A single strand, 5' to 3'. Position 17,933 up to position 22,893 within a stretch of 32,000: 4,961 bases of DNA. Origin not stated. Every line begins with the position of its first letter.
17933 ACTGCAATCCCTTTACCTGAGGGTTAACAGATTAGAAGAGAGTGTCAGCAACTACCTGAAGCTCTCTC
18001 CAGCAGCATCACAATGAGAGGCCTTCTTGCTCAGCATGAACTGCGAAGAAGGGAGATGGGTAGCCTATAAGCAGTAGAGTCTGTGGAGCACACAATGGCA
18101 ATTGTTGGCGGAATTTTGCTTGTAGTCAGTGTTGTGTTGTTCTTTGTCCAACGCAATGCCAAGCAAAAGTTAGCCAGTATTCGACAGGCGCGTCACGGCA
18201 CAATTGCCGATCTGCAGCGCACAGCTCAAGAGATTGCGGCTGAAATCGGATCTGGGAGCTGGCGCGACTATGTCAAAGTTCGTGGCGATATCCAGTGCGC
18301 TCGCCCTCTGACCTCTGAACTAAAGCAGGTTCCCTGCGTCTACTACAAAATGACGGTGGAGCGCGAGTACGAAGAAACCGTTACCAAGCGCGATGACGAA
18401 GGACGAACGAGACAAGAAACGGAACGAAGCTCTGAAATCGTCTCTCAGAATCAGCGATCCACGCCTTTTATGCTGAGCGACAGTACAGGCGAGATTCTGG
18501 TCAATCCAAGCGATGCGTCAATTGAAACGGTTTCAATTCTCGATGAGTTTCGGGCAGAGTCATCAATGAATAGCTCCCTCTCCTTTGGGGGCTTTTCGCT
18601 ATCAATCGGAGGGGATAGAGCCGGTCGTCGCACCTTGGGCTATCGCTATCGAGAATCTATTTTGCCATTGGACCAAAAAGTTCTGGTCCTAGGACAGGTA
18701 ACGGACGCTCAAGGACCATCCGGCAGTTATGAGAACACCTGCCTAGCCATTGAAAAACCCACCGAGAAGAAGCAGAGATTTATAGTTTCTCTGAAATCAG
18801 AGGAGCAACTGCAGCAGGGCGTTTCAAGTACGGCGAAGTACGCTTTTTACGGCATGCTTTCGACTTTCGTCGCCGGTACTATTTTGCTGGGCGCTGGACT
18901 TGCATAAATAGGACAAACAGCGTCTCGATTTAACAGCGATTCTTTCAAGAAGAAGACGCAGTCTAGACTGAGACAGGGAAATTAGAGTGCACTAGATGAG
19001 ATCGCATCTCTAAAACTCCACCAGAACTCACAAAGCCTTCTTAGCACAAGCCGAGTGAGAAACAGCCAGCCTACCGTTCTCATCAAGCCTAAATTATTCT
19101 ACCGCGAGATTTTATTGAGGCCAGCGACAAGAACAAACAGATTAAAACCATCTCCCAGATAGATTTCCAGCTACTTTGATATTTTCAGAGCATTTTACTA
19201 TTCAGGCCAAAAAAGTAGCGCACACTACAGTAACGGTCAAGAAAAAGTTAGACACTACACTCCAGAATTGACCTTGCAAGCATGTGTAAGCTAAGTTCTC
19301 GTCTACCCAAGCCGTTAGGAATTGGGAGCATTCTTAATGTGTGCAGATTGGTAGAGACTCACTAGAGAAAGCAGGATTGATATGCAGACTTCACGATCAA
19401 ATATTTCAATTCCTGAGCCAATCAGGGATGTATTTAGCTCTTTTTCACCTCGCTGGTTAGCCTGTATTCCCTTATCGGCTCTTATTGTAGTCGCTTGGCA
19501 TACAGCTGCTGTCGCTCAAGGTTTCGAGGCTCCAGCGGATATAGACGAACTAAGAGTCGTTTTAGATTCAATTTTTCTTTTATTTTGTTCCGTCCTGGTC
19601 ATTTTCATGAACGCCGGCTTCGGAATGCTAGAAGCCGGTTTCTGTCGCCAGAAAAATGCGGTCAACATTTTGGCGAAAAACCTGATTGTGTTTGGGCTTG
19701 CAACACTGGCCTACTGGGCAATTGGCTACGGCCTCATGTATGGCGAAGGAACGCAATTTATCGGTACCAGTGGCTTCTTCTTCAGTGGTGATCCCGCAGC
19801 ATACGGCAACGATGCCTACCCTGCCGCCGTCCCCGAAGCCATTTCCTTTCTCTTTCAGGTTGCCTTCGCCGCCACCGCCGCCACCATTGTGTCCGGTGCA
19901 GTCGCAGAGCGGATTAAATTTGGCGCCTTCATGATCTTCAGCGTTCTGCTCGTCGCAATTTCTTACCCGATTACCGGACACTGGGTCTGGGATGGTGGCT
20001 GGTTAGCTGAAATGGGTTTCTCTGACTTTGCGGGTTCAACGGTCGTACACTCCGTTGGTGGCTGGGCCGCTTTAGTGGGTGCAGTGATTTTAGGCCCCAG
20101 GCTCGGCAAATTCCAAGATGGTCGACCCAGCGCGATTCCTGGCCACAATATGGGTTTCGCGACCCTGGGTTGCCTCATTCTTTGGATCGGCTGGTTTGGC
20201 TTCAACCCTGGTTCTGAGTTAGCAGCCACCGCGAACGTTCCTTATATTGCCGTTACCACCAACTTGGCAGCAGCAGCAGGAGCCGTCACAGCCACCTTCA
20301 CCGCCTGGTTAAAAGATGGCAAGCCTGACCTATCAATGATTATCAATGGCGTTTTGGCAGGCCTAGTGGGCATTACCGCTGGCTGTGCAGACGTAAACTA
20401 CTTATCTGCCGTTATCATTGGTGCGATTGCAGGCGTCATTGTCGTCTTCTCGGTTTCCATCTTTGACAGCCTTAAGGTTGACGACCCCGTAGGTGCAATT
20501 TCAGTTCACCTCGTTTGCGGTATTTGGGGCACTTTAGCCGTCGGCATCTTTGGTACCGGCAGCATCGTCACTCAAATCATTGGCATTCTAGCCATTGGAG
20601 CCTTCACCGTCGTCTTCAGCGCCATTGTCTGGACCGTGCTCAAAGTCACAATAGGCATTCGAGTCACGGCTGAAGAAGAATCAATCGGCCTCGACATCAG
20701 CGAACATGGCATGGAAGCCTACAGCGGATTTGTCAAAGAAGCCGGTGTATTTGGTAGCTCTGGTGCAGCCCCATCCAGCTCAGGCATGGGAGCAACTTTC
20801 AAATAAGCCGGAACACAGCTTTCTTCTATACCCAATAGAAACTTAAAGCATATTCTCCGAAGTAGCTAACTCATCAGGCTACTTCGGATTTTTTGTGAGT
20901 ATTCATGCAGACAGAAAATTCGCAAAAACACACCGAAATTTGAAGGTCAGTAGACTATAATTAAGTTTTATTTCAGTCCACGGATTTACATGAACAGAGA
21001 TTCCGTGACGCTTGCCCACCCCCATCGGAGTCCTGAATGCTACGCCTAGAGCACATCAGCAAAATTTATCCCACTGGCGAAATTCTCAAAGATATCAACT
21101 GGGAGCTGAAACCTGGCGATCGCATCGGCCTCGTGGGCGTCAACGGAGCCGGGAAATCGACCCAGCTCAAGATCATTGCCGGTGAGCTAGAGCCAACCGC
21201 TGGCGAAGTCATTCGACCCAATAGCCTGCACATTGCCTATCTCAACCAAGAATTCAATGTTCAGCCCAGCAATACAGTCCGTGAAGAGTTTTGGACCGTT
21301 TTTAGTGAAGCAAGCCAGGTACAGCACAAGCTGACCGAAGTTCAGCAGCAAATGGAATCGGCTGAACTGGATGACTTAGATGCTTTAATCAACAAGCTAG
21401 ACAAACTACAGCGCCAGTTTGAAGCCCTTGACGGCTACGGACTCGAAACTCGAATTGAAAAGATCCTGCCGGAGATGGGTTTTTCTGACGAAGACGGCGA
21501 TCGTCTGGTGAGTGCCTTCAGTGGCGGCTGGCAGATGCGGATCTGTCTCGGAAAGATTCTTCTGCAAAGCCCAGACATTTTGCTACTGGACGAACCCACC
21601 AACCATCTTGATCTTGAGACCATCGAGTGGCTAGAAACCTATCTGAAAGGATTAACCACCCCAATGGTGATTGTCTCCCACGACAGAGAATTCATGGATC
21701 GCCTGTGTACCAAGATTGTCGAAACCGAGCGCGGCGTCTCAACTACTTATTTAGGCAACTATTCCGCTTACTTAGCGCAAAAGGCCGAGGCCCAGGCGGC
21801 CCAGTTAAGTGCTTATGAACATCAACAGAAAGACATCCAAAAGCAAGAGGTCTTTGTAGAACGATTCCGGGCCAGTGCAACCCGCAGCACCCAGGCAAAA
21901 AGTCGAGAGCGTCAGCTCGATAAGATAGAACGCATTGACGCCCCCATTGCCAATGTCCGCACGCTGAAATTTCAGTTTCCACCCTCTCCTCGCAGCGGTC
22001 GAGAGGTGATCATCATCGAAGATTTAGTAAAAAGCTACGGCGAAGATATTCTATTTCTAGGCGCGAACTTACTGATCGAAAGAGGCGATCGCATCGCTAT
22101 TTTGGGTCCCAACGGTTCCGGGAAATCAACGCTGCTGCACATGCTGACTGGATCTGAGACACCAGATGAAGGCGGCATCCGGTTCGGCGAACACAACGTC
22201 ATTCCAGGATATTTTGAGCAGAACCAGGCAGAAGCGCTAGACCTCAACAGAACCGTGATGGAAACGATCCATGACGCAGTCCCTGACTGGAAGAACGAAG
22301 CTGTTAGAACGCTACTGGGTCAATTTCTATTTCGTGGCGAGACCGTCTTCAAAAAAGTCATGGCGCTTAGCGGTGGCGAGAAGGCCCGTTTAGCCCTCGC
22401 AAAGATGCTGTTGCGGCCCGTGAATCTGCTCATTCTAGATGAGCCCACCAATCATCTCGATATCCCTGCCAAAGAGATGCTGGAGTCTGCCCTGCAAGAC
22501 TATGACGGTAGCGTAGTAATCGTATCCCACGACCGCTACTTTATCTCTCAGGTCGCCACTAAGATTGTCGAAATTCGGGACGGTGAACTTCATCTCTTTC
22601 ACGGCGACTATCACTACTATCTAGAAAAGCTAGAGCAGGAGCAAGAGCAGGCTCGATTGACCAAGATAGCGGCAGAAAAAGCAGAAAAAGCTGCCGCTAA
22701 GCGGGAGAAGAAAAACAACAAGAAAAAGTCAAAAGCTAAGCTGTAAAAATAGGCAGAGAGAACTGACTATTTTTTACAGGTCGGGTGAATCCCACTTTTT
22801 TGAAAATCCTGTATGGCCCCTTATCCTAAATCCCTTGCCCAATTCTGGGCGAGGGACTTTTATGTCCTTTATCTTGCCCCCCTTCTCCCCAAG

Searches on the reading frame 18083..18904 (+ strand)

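Call 66: search_protein_families(library=pfam, proteins=[window:18083-18904:+], max_evalue=0.00001)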
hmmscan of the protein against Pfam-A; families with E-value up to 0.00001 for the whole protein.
window:18083-18904:+ (274 aa): 1 family
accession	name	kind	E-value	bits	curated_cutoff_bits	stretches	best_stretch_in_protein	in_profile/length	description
PF12483.13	GIDE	-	1.9e-40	138.4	23.6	1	97-268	1-159/160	E3 Ubiquitin ligase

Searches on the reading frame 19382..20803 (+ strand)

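Call 66: search_protein_families(library=pfam, proteins=[window:19382-20803:+], max_evalue=0.00001)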
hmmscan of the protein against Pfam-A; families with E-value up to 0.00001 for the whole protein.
window:19382-20803:+ (474 aa): 1 family
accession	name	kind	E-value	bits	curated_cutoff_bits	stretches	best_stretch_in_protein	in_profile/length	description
PF00909.26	Ammonium_transp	-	4e-129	431.3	23.2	1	65-447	2-399/399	Ammonium Transporter Family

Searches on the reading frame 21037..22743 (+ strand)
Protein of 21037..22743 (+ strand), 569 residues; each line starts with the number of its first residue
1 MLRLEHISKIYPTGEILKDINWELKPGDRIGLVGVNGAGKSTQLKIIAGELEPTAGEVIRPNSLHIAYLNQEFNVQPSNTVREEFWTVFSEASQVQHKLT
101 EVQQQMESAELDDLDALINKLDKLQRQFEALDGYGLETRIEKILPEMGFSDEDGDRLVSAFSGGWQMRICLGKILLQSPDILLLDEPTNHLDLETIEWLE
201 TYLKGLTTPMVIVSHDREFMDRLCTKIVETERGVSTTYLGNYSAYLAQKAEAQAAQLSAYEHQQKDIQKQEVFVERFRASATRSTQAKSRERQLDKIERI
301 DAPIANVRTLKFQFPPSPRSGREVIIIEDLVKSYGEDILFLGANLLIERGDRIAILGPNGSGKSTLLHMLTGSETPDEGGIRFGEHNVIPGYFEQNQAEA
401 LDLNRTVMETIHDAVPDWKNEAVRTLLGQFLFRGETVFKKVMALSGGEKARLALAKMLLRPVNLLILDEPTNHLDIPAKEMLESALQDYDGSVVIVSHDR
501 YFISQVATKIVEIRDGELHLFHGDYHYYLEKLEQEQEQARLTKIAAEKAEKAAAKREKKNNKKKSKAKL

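Call 66: search_protein_families(library=pfam, proteins=[window:21037-22743:+], max_evalue=0.00001)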
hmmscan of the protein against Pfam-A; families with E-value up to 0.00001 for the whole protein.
window:21037-22743:+ (569 aa): 5 families
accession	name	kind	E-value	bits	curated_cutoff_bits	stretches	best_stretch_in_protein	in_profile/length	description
PF00005.33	ABC_tran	-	2.3e-55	187.4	25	2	17-189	1-137/137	ABC transporter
PF12848.13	ABC_tran_Xtn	-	2.3e-27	95.3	25.9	1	228-310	1-83/85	ABC transporter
PF13304.12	AAA_21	-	9.8e-13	49.3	27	0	354-370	3-19/304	AAA domain, putative AbiEii toxin, Type IV TA system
PF02463.25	SMC_N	-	1.1e-08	35.2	40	0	443-513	136-211/220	RecF/RecN/SMC N terminal domain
PF13555.12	AAA_29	-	6.3e-07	29.5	27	0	346-367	18-39/61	P-loop containing region of AAA domain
